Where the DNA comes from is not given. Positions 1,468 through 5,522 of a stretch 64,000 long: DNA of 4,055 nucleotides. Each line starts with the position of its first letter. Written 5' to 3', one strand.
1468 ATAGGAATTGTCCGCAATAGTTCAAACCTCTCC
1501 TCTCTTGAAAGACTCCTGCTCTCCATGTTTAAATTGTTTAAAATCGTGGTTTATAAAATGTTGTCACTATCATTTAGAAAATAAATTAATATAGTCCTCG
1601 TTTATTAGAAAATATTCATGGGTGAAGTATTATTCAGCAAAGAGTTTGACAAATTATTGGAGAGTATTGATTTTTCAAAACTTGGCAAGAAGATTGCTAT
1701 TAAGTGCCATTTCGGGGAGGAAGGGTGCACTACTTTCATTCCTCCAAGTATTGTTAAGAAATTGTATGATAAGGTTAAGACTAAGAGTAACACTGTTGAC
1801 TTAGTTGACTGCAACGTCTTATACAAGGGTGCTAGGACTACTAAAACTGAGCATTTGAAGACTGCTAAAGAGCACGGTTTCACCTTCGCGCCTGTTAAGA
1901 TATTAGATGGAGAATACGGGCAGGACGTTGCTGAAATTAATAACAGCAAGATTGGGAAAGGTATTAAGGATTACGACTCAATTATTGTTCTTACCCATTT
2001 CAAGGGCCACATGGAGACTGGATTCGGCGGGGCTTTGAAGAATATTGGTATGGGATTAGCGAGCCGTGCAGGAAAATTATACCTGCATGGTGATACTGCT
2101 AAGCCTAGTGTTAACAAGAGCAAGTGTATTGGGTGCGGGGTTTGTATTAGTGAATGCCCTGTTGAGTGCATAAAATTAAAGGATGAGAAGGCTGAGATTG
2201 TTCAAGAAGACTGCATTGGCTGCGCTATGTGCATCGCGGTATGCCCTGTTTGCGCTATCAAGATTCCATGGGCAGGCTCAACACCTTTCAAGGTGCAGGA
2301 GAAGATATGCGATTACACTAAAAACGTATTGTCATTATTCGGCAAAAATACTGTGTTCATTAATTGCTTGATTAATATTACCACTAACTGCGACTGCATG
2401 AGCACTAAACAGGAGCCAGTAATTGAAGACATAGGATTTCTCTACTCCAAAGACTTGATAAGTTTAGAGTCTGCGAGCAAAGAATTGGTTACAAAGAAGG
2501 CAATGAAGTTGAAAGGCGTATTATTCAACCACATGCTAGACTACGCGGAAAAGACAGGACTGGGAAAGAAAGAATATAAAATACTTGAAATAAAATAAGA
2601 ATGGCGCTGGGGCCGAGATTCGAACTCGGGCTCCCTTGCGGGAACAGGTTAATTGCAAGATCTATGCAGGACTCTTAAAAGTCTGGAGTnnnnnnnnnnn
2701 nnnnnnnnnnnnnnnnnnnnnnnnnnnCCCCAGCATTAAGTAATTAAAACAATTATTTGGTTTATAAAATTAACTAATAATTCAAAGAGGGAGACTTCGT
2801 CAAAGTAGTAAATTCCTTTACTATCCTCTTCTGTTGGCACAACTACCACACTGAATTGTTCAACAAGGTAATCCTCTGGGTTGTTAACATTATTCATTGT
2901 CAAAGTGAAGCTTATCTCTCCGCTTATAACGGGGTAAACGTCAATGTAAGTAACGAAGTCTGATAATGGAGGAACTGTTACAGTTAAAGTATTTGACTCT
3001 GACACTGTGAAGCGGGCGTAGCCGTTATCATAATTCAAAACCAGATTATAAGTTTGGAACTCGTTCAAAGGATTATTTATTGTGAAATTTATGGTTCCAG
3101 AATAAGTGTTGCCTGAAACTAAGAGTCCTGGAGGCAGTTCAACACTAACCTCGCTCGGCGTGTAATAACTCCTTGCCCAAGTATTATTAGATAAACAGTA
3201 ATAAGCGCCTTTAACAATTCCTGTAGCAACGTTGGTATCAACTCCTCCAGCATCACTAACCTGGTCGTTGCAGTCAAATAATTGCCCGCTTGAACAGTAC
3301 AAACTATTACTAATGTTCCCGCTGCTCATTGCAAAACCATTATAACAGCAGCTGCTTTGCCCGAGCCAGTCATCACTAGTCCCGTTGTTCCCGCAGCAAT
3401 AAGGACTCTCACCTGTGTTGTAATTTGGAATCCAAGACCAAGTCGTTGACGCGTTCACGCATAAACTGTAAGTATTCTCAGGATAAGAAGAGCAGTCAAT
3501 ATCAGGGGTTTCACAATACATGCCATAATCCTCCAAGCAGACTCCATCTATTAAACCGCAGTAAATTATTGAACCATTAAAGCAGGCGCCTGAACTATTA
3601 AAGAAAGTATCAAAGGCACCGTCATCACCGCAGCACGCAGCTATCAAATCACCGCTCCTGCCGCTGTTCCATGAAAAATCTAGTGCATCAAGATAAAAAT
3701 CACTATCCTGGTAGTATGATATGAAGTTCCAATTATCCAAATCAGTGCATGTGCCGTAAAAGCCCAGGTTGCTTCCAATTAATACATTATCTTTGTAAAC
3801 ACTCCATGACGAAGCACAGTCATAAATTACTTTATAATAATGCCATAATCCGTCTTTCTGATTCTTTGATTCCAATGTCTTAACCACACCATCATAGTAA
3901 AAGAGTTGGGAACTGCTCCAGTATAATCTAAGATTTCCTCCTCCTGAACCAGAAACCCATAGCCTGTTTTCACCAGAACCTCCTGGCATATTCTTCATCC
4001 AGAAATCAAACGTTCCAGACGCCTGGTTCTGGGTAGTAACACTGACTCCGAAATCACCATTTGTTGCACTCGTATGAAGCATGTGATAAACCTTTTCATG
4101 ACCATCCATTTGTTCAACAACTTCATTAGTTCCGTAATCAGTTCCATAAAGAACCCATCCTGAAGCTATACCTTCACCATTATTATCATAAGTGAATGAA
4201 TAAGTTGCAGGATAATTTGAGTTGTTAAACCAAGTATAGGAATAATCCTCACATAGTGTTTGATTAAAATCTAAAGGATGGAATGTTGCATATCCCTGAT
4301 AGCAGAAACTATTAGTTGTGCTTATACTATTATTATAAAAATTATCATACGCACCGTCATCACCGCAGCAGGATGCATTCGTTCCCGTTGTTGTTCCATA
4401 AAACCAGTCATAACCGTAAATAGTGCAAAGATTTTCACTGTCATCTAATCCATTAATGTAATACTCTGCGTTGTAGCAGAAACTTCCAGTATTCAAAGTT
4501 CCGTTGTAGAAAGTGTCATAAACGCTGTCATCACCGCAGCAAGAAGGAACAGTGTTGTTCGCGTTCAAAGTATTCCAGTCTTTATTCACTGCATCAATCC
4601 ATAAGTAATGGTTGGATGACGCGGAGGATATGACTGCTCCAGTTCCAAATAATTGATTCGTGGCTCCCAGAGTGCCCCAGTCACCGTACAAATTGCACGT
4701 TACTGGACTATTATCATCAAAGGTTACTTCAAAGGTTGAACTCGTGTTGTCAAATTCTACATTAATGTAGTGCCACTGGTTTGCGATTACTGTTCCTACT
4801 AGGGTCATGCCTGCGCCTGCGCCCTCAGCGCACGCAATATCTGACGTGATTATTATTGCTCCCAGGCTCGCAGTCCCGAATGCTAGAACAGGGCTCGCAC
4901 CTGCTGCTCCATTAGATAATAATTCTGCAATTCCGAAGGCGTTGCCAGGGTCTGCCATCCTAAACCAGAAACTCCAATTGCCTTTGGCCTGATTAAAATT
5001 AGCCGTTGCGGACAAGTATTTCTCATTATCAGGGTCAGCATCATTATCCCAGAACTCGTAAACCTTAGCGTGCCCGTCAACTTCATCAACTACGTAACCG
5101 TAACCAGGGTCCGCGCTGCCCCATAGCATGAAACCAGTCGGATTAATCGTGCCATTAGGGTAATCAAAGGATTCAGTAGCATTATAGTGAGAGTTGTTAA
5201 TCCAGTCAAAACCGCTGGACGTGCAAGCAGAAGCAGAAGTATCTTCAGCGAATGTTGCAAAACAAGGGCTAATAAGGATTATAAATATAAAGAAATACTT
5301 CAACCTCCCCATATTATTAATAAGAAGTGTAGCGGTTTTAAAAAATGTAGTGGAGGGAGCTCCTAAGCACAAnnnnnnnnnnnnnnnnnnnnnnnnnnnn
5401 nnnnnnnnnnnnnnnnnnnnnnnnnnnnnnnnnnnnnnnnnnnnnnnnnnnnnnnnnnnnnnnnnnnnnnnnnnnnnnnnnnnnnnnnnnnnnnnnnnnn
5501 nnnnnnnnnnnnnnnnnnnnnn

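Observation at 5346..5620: Structured, relatively GC-rich RNA in the divergent gap between the surface-protein gene and the aminopeptidase gene: probable SRP (7S) RNA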

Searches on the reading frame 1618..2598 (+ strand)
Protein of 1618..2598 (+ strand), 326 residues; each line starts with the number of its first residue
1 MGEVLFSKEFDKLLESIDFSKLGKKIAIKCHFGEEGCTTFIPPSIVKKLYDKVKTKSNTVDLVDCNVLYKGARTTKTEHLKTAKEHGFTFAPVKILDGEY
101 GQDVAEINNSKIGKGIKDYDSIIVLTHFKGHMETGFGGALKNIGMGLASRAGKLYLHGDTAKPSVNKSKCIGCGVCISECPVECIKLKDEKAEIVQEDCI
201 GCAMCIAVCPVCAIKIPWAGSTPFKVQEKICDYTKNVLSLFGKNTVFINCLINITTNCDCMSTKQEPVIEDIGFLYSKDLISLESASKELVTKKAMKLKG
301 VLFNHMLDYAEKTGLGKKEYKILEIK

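Call 11: search_protein_families(library=pfam, proteins=[window:1618-2598:+])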
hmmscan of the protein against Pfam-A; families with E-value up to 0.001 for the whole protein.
window:1618-2598:+ (326 aa): 11 families
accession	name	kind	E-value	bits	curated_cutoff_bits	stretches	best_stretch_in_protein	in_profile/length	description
PF04015.17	DUF362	-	4.9e-33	115.3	24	1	26-286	1-197/200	Domain of unknown function (DUF362)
PF14697.11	Fer4_21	-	1.5e-10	41.4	35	1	165-214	3-57/59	4Fe-4S dicluster domain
PF00037.32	Fer4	-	3.7e-10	39.6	21.1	1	164-186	2-24/24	4Fe-4S binding domain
PF12797.12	Fer4_2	-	5.1e-09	35.9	24.5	1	162-182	2-22/22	4Fe-4S binding domain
PF13237.11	Fer4_10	-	3.7e-08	33.6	25.5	1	163-210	2-53/53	4Fe-4S dicluster domain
PF12837.12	Fer4_6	-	8.4e-08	32.3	25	1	162-185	1-24/24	4Fe-4S binding domain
PF12838.12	Fer4_7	-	1.1e-07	32.6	27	1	169-211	1-50/52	4Fe-4S dicluster domain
PF25160.1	LdpA_Fe-S-bd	-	1.6e-06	28.2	27.6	0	163-188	21-46/49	LdpA Fe-S cluster-binding domain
PF12800.12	Fer4_4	-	7.6e-06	26.3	24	0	168-182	2-16/17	4Fe-4S binding domain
PF13187.11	Fer4_9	-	1.9e-05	25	27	1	169-212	1-50/52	4Fe-4S dicluster domain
PF13183.11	Fer4_8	-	0.00067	20.6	27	0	197-228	3-35/68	4Fe-4S dicluster domain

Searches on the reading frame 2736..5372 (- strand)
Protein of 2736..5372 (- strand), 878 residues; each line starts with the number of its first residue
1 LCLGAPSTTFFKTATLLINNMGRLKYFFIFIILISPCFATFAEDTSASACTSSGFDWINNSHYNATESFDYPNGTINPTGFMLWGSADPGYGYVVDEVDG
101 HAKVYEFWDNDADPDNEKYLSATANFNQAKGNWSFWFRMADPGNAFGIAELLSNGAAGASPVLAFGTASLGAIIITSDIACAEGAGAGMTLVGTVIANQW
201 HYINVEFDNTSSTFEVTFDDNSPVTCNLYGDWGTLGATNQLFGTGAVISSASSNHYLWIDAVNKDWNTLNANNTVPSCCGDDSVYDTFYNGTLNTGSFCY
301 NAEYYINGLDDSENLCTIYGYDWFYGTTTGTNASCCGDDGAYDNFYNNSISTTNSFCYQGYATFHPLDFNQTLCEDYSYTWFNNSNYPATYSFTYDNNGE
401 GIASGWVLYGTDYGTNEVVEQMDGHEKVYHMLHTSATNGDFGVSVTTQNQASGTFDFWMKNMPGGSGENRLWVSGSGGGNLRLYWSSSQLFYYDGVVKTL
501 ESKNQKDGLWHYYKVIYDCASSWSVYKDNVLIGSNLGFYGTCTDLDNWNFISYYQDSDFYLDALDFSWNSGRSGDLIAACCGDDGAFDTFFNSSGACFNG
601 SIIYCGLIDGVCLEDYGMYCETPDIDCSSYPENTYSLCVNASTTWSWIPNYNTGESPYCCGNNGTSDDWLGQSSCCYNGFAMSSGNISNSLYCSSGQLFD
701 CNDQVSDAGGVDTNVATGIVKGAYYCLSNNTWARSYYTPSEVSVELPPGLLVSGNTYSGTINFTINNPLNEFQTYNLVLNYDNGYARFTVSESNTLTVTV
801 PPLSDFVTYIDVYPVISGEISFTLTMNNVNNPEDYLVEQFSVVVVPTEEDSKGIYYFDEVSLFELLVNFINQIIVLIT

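Call 11: search_protein_families(library=pfam, proteins=[window:2736-5372:-])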
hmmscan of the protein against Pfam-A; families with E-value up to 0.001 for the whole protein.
window:2736-5372:- (878 aa): 0 families
